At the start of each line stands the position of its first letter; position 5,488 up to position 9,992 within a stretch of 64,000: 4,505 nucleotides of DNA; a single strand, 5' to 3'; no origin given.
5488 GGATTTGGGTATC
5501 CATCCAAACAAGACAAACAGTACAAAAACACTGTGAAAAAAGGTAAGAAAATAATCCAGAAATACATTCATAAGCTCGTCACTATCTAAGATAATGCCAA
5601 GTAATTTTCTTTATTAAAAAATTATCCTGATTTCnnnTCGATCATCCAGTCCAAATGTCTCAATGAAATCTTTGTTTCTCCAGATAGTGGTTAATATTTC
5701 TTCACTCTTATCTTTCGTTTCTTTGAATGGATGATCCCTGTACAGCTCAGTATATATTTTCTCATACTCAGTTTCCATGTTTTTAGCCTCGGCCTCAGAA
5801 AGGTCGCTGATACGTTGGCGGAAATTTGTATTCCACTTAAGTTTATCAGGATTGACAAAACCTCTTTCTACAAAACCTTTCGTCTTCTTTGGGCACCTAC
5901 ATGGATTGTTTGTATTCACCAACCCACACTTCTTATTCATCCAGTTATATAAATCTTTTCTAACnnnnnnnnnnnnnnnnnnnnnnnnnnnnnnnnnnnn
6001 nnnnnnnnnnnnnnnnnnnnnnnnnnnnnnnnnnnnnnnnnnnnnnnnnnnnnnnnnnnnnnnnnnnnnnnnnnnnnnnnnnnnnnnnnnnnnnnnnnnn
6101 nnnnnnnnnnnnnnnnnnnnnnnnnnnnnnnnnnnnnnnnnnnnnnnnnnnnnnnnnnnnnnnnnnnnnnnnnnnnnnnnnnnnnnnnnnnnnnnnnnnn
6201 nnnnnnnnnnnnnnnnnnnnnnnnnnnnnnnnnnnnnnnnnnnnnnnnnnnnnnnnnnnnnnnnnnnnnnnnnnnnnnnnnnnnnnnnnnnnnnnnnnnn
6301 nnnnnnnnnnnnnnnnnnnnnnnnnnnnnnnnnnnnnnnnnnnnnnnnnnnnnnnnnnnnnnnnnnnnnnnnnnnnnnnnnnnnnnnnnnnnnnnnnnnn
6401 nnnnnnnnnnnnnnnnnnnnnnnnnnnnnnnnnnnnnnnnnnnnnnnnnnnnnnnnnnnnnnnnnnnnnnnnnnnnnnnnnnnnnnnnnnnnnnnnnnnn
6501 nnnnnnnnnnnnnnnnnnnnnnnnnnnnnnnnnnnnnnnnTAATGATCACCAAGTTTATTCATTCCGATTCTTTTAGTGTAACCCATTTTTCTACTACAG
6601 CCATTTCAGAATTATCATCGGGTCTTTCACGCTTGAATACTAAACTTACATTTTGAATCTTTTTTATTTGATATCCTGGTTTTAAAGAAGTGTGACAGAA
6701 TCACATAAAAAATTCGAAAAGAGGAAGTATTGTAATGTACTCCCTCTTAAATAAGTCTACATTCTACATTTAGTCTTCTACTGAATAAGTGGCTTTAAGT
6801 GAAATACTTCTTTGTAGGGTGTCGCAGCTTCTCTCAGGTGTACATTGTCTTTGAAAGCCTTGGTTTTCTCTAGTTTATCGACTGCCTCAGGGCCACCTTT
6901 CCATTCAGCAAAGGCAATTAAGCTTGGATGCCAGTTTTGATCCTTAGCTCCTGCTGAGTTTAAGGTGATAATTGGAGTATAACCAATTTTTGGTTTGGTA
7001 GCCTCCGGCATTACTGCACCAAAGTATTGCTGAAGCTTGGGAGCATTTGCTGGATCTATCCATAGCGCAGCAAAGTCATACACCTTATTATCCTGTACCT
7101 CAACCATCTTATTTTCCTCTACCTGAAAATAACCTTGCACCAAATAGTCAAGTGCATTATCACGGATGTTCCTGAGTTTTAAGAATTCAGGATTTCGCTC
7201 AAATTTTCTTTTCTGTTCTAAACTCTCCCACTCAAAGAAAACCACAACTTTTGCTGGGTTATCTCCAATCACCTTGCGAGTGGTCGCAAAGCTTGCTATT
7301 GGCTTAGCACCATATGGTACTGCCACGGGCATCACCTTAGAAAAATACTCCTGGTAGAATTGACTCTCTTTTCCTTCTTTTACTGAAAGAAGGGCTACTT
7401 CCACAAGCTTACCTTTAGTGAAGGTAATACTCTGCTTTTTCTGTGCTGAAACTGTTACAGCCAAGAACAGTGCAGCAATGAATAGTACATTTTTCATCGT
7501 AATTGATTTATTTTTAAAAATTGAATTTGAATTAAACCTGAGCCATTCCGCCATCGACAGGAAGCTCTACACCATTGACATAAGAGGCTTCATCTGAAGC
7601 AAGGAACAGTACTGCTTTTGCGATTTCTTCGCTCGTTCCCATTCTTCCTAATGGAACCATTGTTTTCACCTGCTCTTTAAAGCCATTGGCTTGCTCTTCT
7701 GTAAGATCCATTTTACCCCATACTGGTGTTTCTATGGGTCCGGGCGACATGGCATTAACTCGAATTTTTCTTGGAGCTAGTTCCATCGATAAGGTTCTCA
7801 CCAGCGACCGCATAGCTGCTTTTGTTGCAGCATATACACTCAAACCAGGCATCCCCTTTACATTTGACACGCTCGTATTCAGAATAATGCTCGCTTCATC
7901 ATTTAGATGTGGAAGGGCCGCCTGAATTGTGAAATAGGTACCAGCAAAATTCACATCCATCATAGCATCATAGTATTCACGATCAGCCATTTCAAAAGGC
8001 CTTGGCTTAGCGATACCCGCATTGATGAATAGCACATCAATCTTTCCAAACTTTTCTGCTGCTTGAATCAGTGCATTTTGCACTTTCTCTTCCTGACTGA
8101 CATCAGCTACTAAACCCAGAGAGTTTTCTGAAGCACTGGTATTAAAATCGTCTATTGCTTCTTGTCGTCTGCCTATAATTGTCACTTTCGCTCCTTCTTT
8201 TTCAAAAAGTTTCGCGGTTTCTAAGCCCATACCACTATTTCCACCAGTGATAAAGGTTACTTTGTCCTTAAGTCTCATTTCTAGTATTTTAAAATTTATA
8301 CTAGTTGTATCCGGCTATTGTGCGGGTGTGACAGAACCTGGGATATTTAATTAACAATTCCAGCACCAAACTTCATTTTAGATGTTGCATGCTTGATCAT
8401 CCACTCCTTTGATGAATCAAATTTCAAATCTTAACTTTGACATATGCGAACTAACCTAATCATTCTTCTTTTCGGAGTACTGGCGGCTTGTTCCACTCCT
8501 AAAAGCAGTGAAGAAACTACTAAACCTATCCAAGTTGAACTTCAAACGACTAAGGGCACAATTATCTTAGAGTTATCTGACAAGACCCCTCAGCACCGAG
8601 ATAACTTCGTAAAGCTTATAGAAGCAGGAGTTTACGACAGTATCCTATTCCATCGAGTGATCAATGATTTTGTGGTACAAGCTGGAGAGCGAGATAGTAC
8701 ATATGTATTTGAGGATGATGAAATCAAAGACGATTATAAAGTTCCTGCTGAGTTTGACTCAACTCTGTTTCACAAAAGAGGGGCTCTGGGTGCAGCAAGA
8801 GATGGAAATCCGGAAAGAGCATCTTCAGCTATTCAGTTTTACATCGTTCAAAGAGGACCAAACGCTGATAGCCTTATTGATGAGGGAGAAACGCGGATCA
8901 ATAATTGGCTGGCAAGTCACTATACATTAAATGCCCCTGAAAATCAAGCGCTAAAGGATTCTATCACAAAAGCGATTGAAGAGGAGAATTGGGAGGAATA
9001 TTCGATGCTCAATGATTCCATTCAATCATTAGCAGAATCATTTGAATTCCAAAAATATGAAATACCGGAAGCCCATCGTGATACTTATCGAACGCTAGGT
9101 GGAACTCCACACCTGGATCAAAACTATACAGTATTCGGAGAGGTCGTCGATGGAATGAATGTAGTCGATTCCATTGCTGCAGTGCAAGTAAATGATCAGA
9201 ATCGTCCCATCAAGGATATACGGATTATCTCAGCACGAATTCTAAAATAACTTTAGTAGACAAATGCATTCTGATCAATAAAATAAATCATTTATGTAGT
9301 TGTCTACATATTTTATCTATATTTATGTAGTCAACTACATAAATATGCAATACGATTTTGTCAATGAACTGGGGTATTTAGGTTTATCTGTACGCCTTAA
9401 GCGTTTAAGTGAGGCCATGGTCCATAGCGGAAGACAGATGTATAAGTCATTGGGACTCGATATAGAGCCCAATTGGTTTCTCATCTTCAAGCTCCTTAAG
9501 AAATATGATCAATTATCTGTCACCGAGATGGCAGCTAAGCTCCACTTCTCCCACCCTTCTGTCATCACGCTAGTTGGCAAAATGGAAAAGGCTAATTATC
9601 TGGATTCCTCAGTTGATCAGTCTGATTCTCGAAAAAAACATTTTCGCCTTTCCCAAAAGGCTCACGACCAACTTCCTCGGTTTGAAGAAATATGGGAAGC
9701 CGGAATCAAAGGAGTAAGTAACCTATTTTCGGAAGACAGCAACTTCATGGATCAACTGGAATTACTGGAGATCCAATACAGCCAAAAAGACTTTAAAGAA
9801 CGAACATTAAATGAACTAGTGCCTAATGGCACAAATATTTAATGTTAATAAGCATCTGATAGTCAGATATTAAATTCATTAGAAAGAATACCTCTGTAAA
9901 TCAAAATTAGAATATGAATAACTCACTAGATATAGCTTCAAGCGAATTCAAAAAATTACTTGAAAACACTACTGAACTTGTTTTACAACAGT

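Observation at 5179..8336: Anti-sigma-less Cys-rich ECF sigma with its promoter and mini-regulon visible in the sequence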

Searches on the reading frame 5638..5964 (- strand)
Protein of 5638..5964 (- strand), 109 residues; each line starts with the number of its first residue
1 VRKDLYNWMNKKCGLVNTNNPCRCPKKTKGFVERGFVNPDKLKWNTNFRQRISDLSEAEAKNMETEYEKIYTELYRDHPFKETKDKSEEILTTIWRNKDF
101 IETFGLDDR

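Call 43: search_protein_representatives(protein=window:5638-5964:-)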
Query: 109 residues. Proteins with E-value up to 0.001 (for the whole library): 305; up to 1e-10: 112; up to 1e-30: 1. The best 150 are listed.
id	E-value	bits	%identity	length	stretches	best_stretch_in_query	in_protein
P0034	4.2e-33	130.1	53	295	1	2-106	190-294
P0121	3.3e-28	114.3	52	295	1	1-102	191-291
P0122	8.2e-27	109.8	48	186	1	2-109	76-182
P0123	5.4e-25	104.0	50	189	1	2-92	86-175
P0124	1.9e-23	99.0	44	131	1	2-105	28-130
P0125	1.5e-22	96.1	44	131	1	2-95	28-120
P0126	1.3e-20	89.8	37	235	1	3-106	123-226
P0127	1.9e-19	86.1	48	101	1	5-84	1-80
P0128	2.1e-18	82.7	50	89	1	15-84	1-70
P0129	4.5e-18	81.7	44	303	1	2-91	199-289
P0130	6.6e-18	81.1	51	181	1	18-90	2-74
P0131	3.3e-17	78.9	43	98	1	9-104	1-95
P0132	6.0e-17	78.0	41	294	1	2-84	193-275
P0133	1.1e-16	77.2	45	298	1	2-86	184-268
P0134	1.5e-16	76.8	40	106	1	2-86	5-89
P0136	2.4e-16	76.1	39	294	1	2-105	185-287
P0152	8.0e-15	71.2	37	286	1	2-107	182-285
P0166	7.1e-14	68.1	34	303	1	2-92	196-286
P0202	4.7e-12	62.3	31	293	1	2-108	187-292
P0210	1.2e-11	61.0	39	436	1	2-85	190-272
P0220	4.0e-11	59.3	40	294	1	2-106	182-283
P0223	4.3e-11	59.2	40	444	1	2-85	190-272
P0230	8.5e-11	58.2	28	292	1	2-102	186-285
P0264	5.7e-09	52.3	32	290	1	1-88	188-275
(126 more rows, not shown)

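Call 56: list_cluster_members(proteins=[P0210, P0223, P0230, P0202, P0133, P0136, P0152, P0166, P0220, P0264])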
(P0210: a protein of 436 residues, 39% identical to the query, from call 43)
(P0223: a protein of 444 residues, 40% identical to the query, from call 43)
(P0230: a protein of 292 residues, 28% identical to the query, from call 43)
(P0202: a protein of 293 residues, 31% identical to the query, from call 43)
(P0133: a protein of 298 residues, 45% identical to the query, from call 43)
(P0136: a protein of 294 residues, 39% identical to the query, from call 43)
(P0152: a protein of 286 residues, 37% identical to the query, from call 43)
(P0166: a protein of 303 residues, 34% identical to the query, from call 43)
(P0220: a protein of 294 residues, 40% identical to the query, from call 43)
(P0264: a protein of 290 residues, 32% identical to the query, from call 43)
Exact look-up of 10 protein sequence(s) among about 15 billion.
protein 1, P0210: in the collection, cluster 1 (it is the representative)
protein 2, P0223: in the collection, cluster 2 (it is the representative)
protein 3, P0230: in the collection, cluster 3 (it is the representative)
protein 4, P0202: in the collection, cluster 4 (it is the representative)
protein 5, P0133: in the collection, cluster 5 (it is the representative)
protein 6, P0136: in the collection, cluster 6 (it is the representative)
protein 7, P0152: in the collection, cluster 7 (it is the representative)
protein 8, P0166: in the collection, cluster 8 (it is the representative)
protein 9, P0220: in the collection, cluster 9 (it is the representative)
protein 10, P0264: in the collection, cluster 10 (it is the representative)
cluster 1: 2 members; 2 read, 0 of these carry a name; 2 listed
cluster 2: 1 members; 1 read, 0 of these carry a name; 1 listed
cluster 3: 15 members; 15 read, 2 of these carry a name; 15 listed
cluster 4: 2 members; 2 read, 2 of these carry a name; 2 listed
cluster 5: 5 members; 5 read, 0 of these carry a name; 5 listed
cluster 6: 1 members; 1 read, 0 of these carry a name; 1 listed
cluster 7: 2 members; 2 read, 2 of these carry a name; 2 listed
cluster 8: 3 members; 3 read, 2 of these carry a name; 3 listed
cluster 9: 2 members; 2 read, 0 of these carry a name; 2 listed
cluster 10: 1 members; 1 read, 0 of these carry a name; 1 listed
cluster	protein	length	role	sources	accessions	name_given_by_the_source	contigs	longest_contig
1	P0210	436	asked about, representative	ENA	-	-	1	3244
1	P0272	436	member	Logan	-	-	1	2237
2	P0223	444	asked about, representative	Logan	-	-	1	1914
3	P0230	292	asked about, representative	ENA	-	-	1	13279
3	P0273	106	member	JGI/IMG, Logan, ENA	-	DNA-directed RNA polymerase specialized sigma24 family protein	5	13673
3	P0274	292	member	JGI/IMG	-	RNA polymerase sigma factor (sigma-70 family)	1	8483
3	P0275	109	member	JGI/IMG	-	-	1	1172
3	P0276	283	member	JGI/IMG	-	-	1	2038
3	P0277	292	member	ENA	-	-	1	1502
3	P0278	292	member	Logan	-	-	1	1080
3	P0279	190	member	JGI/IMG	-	-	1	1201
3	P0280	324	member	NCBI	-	-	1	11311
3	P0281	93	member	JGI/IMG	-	-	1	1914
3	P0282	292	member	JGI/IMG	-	-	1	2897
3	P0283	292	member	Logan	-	-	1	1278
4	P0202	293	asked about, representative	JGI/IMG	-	RNA polymerase sigma factor (sigma-70 family)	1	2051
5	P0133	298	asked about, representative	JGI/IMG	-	-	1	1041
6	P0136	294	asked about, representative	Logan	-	-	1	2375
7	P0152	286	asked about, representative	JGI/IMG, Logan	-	RNA polymerase sigma factor (sigma-70 family)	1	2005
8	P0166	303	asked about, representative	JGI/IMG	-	RNA polymerase sigma factor (sigma-70 family)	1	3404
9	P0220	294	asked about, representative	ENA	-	-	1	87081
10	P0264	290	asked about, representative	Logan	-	-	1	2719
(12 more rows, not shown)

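Call 64: search_protein_families(library=pfam, proteins=[window:5638-5964:-], max_evalue=10)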
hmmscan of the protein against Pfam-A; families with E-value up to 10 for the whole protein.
window:5638-5964:- (109 aa): 0 families

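Call 70: predict_structure(alignment_id=A3)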
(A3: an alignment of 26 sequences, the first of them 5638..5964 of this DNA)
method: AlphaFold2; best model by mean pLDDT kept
length: 109 residues; sequences in the alignment: 26
mean_pLDDT: 73.3   pTM: 0.34
mean pLDDT of the five models: 73.3, 73.1, 72.3, 71.1, 67.0
residues with pLDDT >= 90: 6; 70-90: 66; 50-70: 33; < 50: 4
segments of 3 or more residues with pLDDT < 50: 15-17
pLDDT, mean of each block of 10 residues (from residue 1): 64 52 72 81 74 86 88 69 65 81 75
secondary structure, 60 per line:
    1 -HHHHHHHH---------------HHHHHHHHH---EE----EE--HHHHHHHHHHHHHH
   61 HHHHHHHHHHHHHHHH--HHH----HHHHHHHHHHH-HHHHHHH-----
elements in order: H2-9 H25-33 H47-76 H86-96 H98-104

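Call 72: fold_search(model_id=the predicted structure, library=pdb)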
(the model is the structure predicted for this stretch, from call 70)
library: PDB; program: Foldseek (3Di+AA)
matches with E <= 10: 2; with E <= 0.001: 0
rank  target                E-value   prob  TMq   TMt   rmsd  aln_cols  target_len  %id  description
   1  4k3u_B                9.1e+00  0.08  0.23  0.09   3.7        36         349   11  Peptidoglycan O-acetylesterase in action, 30 min (released 2014-09-03)
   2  5n9j_B                9.7e+00  0.05  0.34  0.30   5.7        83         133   14  Core Mediator of transcriptional regulation (released 2017-05-17)

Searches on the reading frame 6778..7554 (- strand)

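Call 3: search_protein_families(library=pfam, proteins=[window:6778-7554:-], max_evalue=0.01)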
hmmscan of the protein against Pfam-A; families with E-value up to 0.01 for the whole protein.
window:6778-7554:- (258 aa): 1 family
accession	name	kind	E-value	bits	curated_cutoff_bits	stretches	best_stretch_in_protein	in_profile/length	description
PF07045.17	DUF1330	-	1.4e-08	35.4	23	1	63-136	12-85/94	Domain of unknown function (DUF1330)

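Call 4: search_protein_families(library=ncbifam, proteins=[window:6778-7554:-], max_evalue=0.01)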
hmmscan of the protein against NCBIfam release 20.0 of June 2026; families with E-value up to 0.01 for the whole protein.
window:6778-7554:- (258 aa): 0 families

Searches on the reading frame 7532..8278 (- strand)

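Call 3: search_protein_families(library=pfam, proteins=[window:7532-8278:-], max_evalue=0.01)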
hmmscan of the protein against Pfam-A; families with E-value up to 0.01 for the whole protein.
window:7532-8278:- (248 aa): 7 families
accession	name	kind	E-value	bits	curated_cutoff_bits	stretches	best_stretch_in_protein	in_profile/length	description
PF13561.12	adh_short_C2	-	2.6e-64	217.5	27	1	14-245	5-235/236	Enoyl-(Acyl carrier protein) reductase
PF00106.31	adh_short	-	3.2e-48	164.2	26.6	1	6-191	1-191/195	short chain dehydrogenase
PF23441.1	SDR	-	7.1e-17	62.1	27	1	4-245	6-255/258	SDR-like rossmann domain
PF08659.16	KR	-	1.5e-13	51.5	22.6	1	9-163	4-163/180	KR domain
PF08643.16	DUF1776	-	0.002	18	25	1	105-180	118-197/294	Fungal family of unknown function (DUF1776)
PF04127.22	DFP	-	0.0089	16.3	22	0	5-91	18-94/186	DNA/pantothenate metabolism flavoprotein C-terminal domain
PF00070.33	Pyr_redox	-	0.01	16.8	22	0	13-51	6-44/82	Pyridine nucleotide-disulphide oxidoreductase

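Call 4: search_protein_families(library=ncbifam, proteins=[window:7532-8278:-], max_evalue=0.01)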
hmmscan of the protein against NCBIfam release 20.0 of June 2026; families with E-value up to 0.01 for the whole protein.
window:7532-8278:- (248 aa): 238 families (the best 25 are shown)
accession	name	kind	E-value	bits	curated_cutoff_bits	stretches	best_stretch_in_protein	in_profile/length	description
NF005075.0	PRK06500.1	equivalog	2.6e-87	292.3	336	1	2-247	3-248/249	SDR family oxidoreductase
NF005559.1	PRK07231.1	subfamily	2.9e-63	213.7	215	1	2-246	1-248/249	glucose 1-dehydrogenase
NF052558.1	MBtsdlDhBudC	equivalog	2.7e-61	207.3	270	1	4-246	2-242/250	meso-2,3-butanediol dehydrogenase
NF004791.0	PRK06138.1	equivalog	1.6e-60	204.6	312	1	1-246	1-250/252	SDR family oxidoreductase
NF009468.0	PRK12826.1-4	equivalog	6e-57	193.2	318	1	2-245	4-247/256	SDR family oxidoreductase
NF009466.0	PRK12826.1-2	subfamily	6e-55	186.4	222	1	5-246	3-245/248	3-oxoacyl-ACP reductase FabG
NF004818.0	PRK06172.1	equivalog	4.3e-54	183.5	336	1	1-246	3-251/253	SDR family oxidoreductase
TIGR01830.1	3oxo_ACP_reduc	equivalog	2.5e-53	181.3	297.75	1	9-246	2-239/239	3-oxoacyl-[acyl-carrier-protein] reductase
NF005681.0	PRK07478.1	subfamily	3.2e-53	180.7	267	1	1-246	2-250/254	SDR family oxidoreductase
NF004203.0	PRK05653.2-4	subfamily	3.6e-53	180.6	313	1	1-245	2-256/260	3-oxoacyl-ACP reductase FabG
NF005067.0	PRK06484.1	equivalog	3.7e-53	180.8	713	1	6-245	274-511/524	short chain dehydrogenase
NF005472.0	PRK07067.1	equivalog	8.1e-53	179.6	338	1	1-245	2-254/257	L-iditol 2-dehydrogenase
NF005752.0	PRK07576.1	subfamily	4e-52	177.2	321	1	2-246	6-251/271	SDR family oxidoreductase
NF004198.0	PRK05653.1-3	equivalog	1.3e-51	175.4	296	1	3-245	5-246/248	3-oxoacyl-ACP reductase FabG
NF004202.0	PRK05653.2-2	equivalog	1.4e-51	175.6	333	1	3-244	5-246/259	3-oxoacyl-ACP reductase FabG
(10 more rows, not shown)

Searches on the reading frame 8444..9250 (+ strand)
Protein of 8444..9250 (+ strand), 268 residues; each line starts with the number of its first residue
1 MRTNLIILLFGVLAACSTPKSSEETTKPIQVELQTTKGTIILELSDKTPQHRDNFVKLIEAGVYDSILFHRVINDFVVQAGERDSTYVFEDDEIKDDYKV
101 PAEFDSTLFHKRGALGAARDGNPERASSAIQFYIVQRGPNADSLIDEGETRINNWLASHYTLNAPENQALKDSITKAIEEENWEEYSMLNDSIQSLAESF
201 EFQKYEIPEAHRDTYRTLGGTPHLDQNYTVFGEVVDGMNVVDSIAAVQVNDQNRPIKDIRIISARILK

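Call 3: search_protein_families(library=pfam, proteins=[window:8444-9250:+], max_evalue=0.01)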
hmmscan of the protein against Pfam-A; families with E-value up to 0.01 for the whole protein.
window:8444-9250:+ (268 aa): 1 family
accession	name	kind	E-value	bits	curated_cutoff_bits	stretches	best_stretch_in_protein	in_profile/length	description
PF00160.26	Pro_isomerase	-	1e-39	136.7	21.7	2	31-138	2-113/159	Cyclophilin type peptidyl-prolyl cis-trans isomerase/CLD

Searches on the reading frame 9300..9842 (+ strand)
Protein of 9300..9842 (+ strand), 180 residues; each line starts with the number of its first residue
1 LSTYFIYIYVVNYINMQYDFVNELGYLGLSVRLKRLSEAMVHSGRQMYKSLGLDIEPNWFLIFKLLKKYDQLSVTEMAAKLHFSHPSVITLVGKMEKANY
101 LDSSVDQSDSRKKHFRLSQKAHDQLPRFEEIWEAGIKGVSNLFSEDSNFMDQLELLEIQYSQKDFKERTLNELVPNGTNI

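Call 3: search_protein_families(library=pfam, proteins=[window:9300-9842:+], max_evalue=0.01)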
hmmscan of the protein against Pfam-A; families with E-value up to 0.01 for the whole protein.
window:9300-9842:+ (180 aa): 4 families
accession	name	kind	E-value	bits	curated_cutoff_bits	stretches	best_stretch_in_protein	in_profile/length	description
PF01047.28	MarR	-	7.5e-06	26.2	24.6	1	58-112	4-58/59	MarR family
PF12802.13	MarR_2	-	1e-05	26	27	1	54-111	2-60/61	MarR family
PF13463.12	HTH_27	-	0.0013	19.4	22.2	1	59-121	6-68/68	Winged helix DNA-binding domain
PF01399.33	PCI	-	0.0036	17.9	22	1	62-109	30-77/84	PCI domain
